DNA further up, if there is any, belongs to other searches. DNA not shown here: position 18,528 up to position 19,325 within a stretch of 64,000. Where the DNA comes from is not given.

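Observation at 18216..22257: Candidate novel system: three tandem wHTH paralogs + NurA-like nuclease + HerA-like HAS-barrel ATPase in a translationally coupled operon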

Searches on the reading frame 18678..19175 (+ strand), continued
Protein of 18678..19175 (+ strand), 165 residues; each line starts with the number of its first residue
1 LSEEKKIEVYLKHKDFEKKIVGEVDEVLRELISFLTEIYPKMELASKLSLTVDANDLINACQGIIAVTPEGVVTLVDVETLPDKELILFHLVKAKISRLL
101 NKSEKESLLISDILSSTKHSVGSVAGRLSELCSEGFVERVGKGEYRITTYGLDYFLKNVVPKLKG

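Call 50: search_protein_families(library=pfam, proteins=[L084:8127-9194:+, L084:9194-10702:+, L084:5106-5885:+, L084:11396-11881:-, L009:953-1411:+, L009:1411-1878:+, L009:2390-2800:-], max_evalue=0.01)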
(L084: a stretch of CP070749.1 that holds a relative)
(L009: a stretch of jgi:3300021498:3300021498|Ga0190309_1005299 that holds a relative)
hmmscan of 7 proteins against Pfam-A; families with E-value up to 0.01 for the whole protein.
L084:8127-9194:+ (356 aa): 1 family
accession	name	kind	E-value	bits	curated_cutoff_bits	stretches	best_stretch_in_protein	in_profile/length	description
PF09376.16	NurA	-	1.3e-19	71.1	21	1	78-323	3-254/254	NurA domain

L084:9194-10702:+ (503 aa): 5 families
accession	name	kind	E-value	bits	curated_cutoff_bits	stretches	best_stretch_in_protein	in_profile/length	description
PF01935.23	DUF87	-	9e-11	42.7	23.2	1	135-324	9-207/220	Helicase HerA, central domain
PF01580.24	FtsK_SpoIIIE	-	4.3e-05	23.5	24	1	118-195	10-88/221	FtsK/SpoIIIE family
PF05872.18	HerA_C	-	0.00085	18.5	22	0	393-426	291-323/502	Helicase HerA-like C-terminal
PF13401.12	AAA_22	-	0.0039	17.9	27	0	149-189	5-45/130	AAA domain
PF10412.15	TrwB_AAD_bind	-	0.0056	16.1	20.5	0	150-192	16-56/387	Type IV secretion-system coupling protein DNA-binding domain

L084:5106-5885:+ (260 aa): 1 family
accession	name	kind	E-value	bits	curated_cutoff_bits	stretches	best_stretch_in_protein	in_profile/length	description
PF19027.5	DUF5752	-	5.4e-05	23.1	23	1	159-199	55-99/208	Family of unknown function (DUF5752)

L084:11396-11881:- (161 aa): 0 families

L009:953-1411:+ (153 aa): 0 families

L009:1411-1878:+ (156 aa): 5 families
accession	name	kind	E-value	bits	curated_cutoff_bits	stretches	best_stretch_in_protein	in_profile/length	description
PF01022.26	HTH_5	-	6.2e-05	23.2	22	1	94-133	6-45/47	Bacterial regulatory protein, arsR family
PF13412.12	HTH_24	-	9.6e-05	22.3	21.9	1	94-133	7-47/48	Winged helix-turn-helix DNA-binding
PF12802.13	MarR_2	-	0.0016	19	27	1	95-135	10-52/61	MarR family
PF12840.13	HTH_20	-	0.0024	18.3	27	1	94-134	8-49/51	Helix-turn-helix domain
PF13545.12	HTH_Crp_2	-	0.0054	17.1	27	0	103-137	22-56/70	Crp-like helix-turn-helix domain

L009:2390-2800:- (136 aa): 2 families
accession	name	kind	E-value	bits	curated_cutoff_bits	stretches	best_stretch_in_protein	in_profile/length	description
PF19979.4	DUF6415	-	2.1e-05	25.6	27.5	1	21-93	15-86/95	Family of unknown function (DUF6415)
PF13463.12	HTH_27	-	0.002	18.8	22.2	0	95-129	27-63/68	Winged helix DNA-binding domain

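Call 52: search_protein_families(library=pfam, proteins=[L083:2577-4661:-, L083:4654-5859:-, L086:532-1515:+, L086:1540-3054:+, L086:3078-4241:+, L086:8521-9588:+, L086:9588-11108:+, P0329, P0243, P0367], max_evalue=0.001)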
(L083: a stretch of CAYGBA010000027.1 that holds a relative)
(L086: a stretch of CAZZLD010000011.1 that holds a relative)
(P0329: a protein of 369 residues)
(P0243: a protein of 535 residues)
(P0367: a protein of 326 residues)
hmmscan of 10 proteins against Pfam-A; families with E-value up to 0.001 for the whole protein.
L083:2577-4661:- (694 aa): 6 families
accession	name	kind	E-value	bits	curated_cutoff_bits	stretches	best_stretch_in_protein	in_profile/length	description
PF02463.25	SMC_N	-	5.8e-17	62.3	40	2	237-687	57-218/220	RecF/RecN/SMC N terminal domain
PF13476.12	AAA_23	-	2e-10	42.1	27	1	4-251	1-177/201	AAA domain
PF13175.12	AAA_15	-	5.8e-07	29.9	32.1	1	2-349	3-280/374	AAA ATPase domain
PF13558.12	SbcC_Walker_B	-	5.2e-05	23.9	27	1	578-638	15-75/90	SbcC/RAD50-like, Walker B motif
PF13304.12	AAA_21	-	0.00034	21.2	27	0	428-670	114-301/304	AAA domain, putative AbiEii toxin, Type IV TA system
PF06005.17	ZapB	-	0.00055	20.8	31.5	0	238-286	17-65/71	Cell division protein ZapB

L083:4654-5859:- (401 aa): 2 families
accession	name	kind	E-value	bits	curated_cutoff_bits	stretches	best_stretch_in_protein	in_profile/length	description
PF00149.33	Metallophos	-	2.5e-11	44.8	21.5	1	4-201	2-191/191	Calcineurin-like phosphoesterase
PF12850.12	Metallophos_2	-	0.00045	20.7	27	0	5-220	3-138/154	Calcineurin-like phosphoesterase superfamily domain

L086:532-1515:+ (328 aa): 1 family
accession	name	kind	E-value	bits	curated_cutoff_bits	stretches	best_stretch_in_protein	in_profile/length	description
PF09376.16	NurA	-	2.2e-11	44.2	21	1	48-283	2-254/254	NurA domain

L086:1540-3054:+ (505 aa): 6 families
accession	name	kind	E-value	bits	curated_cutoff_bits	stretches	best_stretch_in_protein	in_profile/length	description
PF01935.23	DUF87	-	1.5e-29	104.1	23.2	1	139-344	3-220/220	Helicase HerA, central domain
PF13401.12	AAA_22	-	2.3e-05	25.1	27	0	157-262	5-84/130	AAA domain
PF00004.35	AAA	-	2.6e-05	25.1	21.2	0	338-416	43-126/131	ATPase family associated with various cellular activities (AAA)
PF13191.12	AAA_16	-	5.7e-05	24.1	32.6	0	158-201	25-67/167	AAA ATPase domain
PF10412.15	TrwB_AAD_bind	-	8e-05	22.1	20.5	0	155-198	13-56/387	Type IV secretion-system coupling protein DNA-binding domain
PF12846.13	AAA_10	-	0.00019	21.1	27.5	0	159-205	23-69/362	AAA-like domain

L086:3078-4241:+ (388 aa): 2 families
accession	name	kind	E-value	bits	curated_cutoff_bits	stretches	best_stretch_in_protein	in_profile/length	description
PF00149.33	Metallophos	-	2.8e-15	57.7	21.5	1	1-192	1-190/191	Calcineurin-like phosphoesterase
PF12850.12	Metallophos_2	-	5.1e-11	43.3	27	1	1-212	1-142/154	Calcineurin-like phosphoesterase superfamily domain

L086:8521-9588:+ (356 aa): 1 family
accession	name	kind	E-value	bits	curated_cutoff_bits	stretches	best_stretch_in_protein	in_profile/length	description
PF09376.16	NurA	-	1.8e-18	67.4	21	1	76-322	2-254/254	NurA domain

L086:9588-11108:+ (507 aa): 2 families
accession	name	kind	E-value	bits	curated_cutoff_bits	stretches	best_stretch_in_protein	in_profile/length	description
PF01935.23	DUF87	-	8.1e-10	39.6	23.2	1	135-323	9-206/220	Helicase HerA, central domain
PF01580.24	FtsK_SpoIIIE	-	0.00053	19.9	24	0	117-190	9-83/221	FtsK/SpoIIIE family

P0329 (369 aa): 0 families

P0243 (535 aa): 3 families
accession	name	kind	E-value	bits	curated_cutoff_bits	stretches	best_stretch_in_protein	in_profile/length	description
PF00069.31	Pkinase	-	1.5e-38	133.2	31.7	1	15-266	1-254/263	Protein kinase domain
PF07714.23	PK_Tyr_Ser-Thr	-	1.5e-24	87.2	23.1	1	16-213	2-204/258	Protein tyrosine and serine/threonine kinase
PF25213.1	HVO_A0261_N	-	2.2e-06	27.9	35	0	369-397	39-67/86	HVO_A0261 N-terminal domain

P0367 (326 aa): 3 families
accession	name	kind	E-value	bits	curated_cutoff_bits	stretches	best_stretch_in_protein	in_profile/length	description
PF04343.18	DUF488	-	2.1e-26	93.4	22.2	1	197-315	2-120/121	Domain of unknown function DUF488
PF22751.1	DUF488-N3a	-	1.2e-08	35.7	27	1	259-319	54-117/118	Active DUF488-N3 subclade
PF22752.1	DUF488-N3i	-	0.00063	20.7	27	0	260-318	55-113/131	Inactive DUF488-N3 subclade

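Call 64: find_homologous_proteins(query=L086:1540-3054:+, max_evalue=1e-10)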
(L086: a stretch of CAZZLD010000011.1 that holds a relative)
Query L086:1540-3054:+ (505 aa): 162 proteins with E <= 1e-10 among 8000 candidates; the best 120 are listed.
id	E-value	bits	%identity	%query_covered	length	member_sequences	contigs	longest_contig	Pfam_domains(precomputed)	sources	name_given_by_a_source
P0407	0.0e+0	1101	100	100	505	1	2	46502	PF01935.24,PF13401.13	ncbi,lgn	-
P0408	7.2e-295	996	89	100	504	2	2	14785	PF10412.16,PF01935.24,PF00004.36,PF13401.13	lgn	-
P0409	3.4e-271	918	82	100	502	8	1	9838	PF01935.24,PF00004.36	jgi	-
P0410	7.2e-271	917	82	100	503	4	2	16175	PF10412.16,PF01935.24,PF00004.36,PF13401.13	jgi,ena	-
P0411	4.1e-270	914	80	100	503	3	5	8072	PF01935.24,PF00004.36,PF13401.13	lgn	-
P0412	3.1e-269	911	82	100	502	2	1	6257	PF10412.16,PF01935.24,PF00004.36,PF13401.13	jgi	jgi:ABC-type cobalamin/Fe3+-siderophores transport system ATPase subunit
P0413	1.9e-263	892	79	100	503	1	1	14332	PF01935.24,PF13191.13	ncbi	-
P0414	4.9e-261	884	79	100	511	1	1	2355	PF01935.24,PF13191.13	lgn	-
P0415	2.8e-258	875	79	100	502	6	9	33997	PF01935.24,PF00004.36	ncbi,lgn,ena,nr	ncbi:ATP-binding protein [Candidatus Bathyarchaeota archaeon]|nr:ATP-binding protein [Candidatus Bat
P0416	2.4e-255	865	78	100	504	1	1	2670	PF10412.16,PF01935.24,PF13401.13,PF13191.13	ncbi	ncbi:MAG: ATP-binding protein [Candidatus Bathyarchaeia archaeon]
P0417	2.2e-254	862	75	100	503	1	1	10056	PF01935.24,PF00004.36,PF13191.13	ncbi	-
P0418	1.2e-252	857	76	100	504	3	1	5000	PF10412.16,PF01935.24,PF05872.19,PF13191.13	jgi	jgi:DNA helicase HerA-like ATPase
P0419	2.3e-252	856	77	100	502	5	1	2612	PF01935.24,PF12846.14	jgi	jgi:hypothetical protein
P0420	4.7e-248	841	75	100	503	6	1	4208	PF10412.16,PF01935.24,PF13401.13,PF13191.13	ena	-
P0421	6.9e-248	841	74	100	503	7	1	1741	PF01935.24,PF00004.36,PF12846.14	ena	-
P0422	4.4e-247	838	73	100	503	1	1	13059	PF01935.24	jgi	jgi:DNA helicase HerA-like ATPase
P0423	1.4e-246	837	74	100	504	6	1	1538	PF01935.24,PF00004.36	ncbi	-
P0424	3.0e-246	835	74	99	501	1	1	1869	PF01935.24,PF00004.36,PF13401.13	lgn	-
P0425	4.3e-246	835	75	100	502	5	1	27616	PF01935.24,PF12846.14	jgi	jgi:DNA helicase HerA-like ATPase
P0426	1.8e-244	830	73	99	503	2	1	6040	PF10412.16,PF01935.24,PF00004.36,PF12846.14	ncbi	-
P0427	1.6e-243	826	73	99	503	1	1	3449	PF01935.24,PF00004.36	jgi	jgi:DNA helicase HerA-like ATPase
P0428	3.7e-243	825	73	100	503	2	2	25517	PF01935.24,PF00004.36,PF13401.13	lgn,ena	-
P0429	3.5e-242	822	81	90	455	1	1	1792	PF01935.24,PF00004.36,PF13401.13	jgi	jgi:DNA helicase HerA-like ATPase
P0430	4.7e-241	818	71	100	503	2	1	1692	PF01935.24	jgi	jgi:DNA helicase HerA-like ATPase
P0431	4.9e-241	818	72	100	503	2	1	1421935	PF10412.16,PF01935.24,PF10025.15,PF00004.36,PF13401.13,PF13191.13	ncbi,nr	ncbi:MAG: ATP-binding protein [Candidatus Bathyarchaeota archaeon]|nr:MAG: ATP-binding protein [Cand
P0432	1.1e-240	817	72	100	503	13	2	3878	PF10412.16,PF01935.24,PF13401.13,PF13191.13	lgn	-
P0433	3.1e-240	816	73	100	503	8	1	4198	PF10412.16,PF01935.24,PF12846.14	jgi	-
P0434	2.6e-238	809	72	100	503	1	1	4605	PF10412.16,PF01935.24,PF13401.13,PF13191.13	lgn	-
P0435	4.9e-238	808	72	100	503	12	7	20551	PF10412.16,PF01935.24,PF13191.13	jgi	jgi:DNA helicase HerA-like ATPase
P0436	5.6e-238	808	72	100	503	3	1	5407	PF10412.16,PF01935.24,PF13401.13,PF13191.13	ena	-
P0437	7.2e-238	808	71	100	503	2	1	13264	PF01935.24,PF00004.36,PF13401.13,PF12846.14,PF13191.13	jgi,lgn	jgi:hypothetical protein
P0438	7.7e-238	808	72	100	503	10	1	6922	PF10412.16,PF01935.24,PF13401.13,PF13191.13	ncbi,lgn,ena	ncbi:MAG: ATP-binding protein [Candidatus Bathyarchaeia archaeon]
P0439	9.2e-238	807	72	100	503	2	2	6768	PF10412.16,PF01935.24,PF13401.13,PF12846.14,PF13191.13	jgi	-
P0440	2.0e-237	806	83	87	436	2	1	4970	PF10412.16,PF01935.24,PF00004.36,PF13401.13,PF12846.14,PF13191.13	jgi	jgi:hypothetical protein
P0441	6.4e-237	805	71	100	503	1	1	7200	PF10412.16,PF01935.24,PF13401.13,PF12846.14,PF13191.13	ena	-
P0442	6.9e-237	805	72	100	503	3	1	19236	PF10412.16,PF01935.24,PF13401.13,PF12846.14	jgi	jgi:DNA helicase HerA-like ATPase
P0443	9.1e-237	804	72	100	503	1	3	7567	PF10412.16,PF01935.24,PF13401.13,PF13191.13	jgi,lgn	jgi:hypothetical protein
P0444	9.2e-236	801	71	100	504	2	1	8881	PF01935.24,PF00004.36,PF13191.13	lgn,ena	-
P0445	3.1e-235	799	71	99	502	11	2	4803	PF10412.16,PF01935.24,PF13401.13,PF12846.14,PF13191.13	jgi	jgi:hypothetical protein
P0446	2.0e-234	796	71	99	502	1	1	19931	PF10412.16,PF01935.24,PF12846.14,PF13191.13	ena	-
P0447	2.3e-234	796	71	99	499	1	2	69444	PF10412.16,PF01935.24,PF13401.13,PF12846.14,PF13191.13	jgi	jgi:DNA helicase HerA-like ATPase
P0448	1.3e-233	794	70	100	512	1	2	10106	PF01935.24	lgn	-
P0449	1.5e-231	787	70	99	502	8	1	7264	PF10412.16,PF01935.24,PF13401.13,PF12846.14,PF13191.13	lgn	-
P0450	4.0e-231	786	70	100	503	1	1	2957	PF01935.24,PF13401.13,PF12846.14,PF13191.13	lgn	-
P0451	1.7e-230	783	68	100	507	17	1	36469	PF01935.24,PF00004.36,PF13191.13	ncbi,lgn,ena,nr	ncbi:ATP-binding protein [Candidatus Bathyarchaeota archaeon]|nr:ATP-binding protein [Candidatus Bat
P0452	1.1e-222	758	67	100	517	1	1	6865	PF01935.24,PF00004.36,PF12846.14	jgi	jgi:hypothetical protein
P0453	3.3e-222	756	70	100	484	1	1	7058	PF10412.16,PF01935.24,PF13401.13,PF13191.13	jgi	jgi:hypothetical protein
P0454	6.3e-222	755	65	99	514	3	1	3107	PF10412.16,PF01935.24,PF00004.36,PF13191.13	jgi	jgi:hypothetical protein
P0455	2.7e-219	747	67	100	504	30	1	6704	PF01935.24,PF00004.36,PF13401.13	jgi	-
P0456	1.7e-218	744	65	100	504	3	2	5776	PF01935.24,PF00004.36,PF13401.13,PF13191.13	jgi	jgi:DNA helicase HerA-like ATPase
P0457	2.2e-218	744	65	100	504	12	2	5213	PF01935.24,PF00004.36,PF13401.13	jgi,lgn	-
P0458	2.8e-217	740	65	99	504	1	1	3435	PF01935.24,PF13401.13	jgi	jgi:hypothetical protein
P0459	2.3e-212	724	62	100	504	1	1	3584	PF01935.24,PF00004.36,PF13401.13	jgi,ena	-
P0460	4.1e-212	723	63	100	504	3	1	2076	PF01935.24,PF00004.36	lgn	-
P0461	5.2e-208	709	63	100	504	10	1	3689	PF01935.24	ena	-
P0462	8.1e-186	636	71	80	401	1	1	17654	PF10412.16,PF01935.24,PF13401.13,PF12846.14,PF13191.13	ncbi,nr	ncbi:MAG: hypothetical protein QG670_970, partial [Thermoproteota archaeon]|nr:hypothetical protein 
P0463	2.1e-180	618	73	74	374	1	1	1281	PF01935.24,PF00004.36,PF13191.13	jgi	jgi:DNA helicase HerA-like ATPase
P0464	7.0e-164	564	72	68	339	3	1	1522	PF01935.24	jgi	jgi:DNA helicase HerA-like ATPase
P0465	2.3e-161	556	72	68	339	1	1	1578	PF01935.24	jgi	jgi:DNA helicase HerA-like ATPase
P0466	4.6e-157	541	73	68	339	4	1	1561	PF01935.24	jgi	jgi:DNA helicase HerA-like ATPase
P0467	2.9e-150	519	80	58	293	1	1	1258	PF01935.24,PF00004.36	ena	-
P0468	1.2e-146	507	80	57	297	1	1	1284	PF01935.24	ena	-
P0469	6.8e-135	468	71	61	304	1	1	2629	PF01935.24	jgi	jgi:DNA helicase HerA-like ATPase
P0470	2.9e-130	453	70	58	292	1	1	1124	PF01935.24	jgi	jgi:hypothetical protein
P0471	5.6e-130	452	71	58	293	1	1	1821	PF01935.24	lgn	-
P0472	1.1e-53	201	36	69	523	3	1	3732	PF01935.24,PF05872.19,PF02534.21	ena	-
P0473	1.2e-51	194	32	83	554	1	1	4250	PF01935.24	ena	-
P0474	4.5e-47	179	31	71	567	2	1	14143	PF01935.24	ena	-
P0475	1.7e-46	177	32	68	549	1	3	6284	PF01935.24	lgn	-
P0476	2.3e-46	177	40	36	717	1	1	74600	PF01935.24,PF05872.19,PF04851.22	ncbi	-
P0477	1.7e-45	174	32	66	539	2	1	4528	PF01935.24,PF05872.19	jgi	jgi:DNA helicase HerA-like ATPase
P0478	3.9e-45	172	32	70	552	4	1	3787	PF01935.24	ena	-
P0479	8.5e-45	171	31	69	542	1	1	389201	PF01935.24,PF05872.19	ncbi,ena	-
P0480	4.3e-44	169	31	71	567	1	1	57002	PF01935.24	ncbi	-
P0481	7.3e-44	168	31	69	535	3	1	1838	PF01935.24,PF04851.22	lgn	-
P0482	7.5e-44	168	30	66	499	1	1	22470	PF01935.24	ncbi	-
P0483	2.9e-43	166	32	70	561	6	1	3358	PF01935.24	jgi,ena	-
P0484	3.8e-43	166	28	96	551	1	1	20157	PF01935.24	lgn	-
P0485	1.2e-40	158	27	74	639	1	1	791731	PF10412.16,PF01935.24,PF01580.25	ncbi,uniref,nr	ncbi:ATP-binding protein [Vulcanisaeta thermophila]|uniref:ATP-binding protein n=1 Tax=Vulcanisaeta 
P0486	1.7e-39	154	31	69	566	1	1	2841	PF01935.24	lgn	-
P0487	1.8e-39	154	31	69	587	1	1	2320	PF01935.24,PF05872.19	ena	-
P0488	1.8e-39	154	29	67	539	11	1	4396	PF01935.24,PF05872.19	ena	-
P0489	6.6e-39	152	29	70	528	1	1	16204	PF01935.24,PF09378.17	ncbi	-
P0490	2.1e-38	150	30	68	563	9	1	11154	PF01935.24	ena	-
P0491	4.7e-37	146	31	68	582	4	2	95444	PF01935.24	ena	-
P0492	1.4e-35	141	38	35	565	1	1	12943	PF01935.24,PF05872.19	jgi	-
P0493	6.0e-35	139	28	76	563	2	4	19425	PF10412.16,PF01935.24,PF09378.17,PF05872.19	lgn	-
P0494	4.2e-34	136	29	68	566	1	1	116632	PF01935.24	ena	-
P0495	1.3e-33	135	28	73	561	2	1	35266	PF01935.24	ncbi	-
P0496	6.2e-32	129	26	76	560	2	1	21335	PF10412.16,PF01935.24,PF09378.17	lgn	-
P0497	1.8e-28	118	24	75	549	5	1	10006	PF01935.24,PF01580.25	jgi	jgi:hypothetical protein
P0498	2.1e-28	117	35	32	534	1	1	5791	PF01935.24,PF01580.25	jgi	jgi:DNA helicase HerA-like ATPase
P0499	2.9e-28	117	35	29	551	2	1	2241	PF01935.24,PF01580.25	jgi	jgi:hypothetical protein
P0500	3.2e-28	117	32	32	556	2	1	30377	PF01935.24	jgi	jgi:DNA helicase HerA-like ATPase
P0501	3.4e-28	117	34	29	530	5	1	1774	PF01935.24,PF01580.25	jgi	-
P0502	6.5e-28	116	34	30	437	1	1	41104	PF01935.24,PF01580.25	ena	-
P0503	8.1e-28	115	34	30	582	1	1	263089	PF01935.24,PF01580.25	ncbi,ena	-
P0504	1.9e-27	114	33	37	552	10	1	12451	PF01935.24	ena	-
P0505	2.2e-27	114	35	30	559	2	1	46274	PF01935.24,PF01580.25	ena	-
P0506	2.3e-27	114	26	63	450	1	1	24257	PF01935.24,PF01580.25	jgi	jgi:DNA helicase HerA-like ATPase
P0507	2.4e-27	114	27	63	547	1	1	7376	PF01935.24,PF01580.25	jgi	jgi:DNA helicase HerA-like ATPase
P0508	5.1e-27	113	34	30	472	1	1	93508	PF01935.24,PF01580.25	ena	-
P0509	5.7e-27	113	27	67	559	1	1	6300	PF01935.24,PF01580.25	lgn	-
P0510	9.8e-27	112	34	30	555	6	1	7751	PF01935.24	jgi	jgi:DNA helicase HerA-like ATPase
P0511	1.1e-26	112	29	73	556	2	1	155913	PF01935.24,PF01580.25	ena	-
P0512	1.2e-26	111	26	82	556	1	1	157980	PF01935.24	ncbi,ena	-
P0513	1.4e-26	111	35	29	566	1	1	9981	PF01935.24,PF01580.25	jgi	jgi:hypothetical protein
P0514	1.5e-26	111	33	31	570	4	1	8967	PF01935.24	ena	-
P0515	1.7e-26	111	34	29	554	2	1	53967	PF01935.24,PF01580.25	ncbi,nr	ncbi:ATP-binding protein [Propylenella binzhouense]|nr:ATP-binding protein [Propylenella binzhouense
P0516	1.8e-26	111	34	30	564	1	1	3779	PF01935.24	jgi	jgi:DNA helicase HerA-like ATPase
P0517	2.8e-26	110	28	65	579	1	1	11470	PF01935.24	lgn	-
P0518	3.3e-26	110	28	63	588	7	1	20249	PF01935.24,PF01580.25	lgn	-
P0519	6.1e-26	109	32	32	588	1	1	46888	PF01935.24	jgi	jgi:hypothetical protein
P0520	6.4e-26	109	27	63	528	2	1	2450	PF01935.24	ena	-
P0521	1.3e-25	108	40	22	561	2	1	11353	PF01935.24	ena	-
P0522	1.3e-25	108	27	63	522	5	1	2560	PF01935.24,PF01580.25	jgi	jgi:DNA helicase HerA-like ATPase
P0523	1.5e-25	108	24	77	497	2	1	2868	PF01935.24,PF01580.25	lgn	-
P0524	3.1e-25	107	26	74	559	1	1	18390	PF10412.16,PF01935.24,PF01580.25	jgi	jgi:DNA helicase HerA-like ATPase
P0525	3.4e-25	107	30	34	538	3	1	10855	PF01935.24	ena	-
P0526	4.2e-25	106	26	75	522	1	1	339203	PF01935.24,PF01580.25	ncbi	ncbi:MAG: DUF87 domain-containing protein [Geminicoccaceae bacterium]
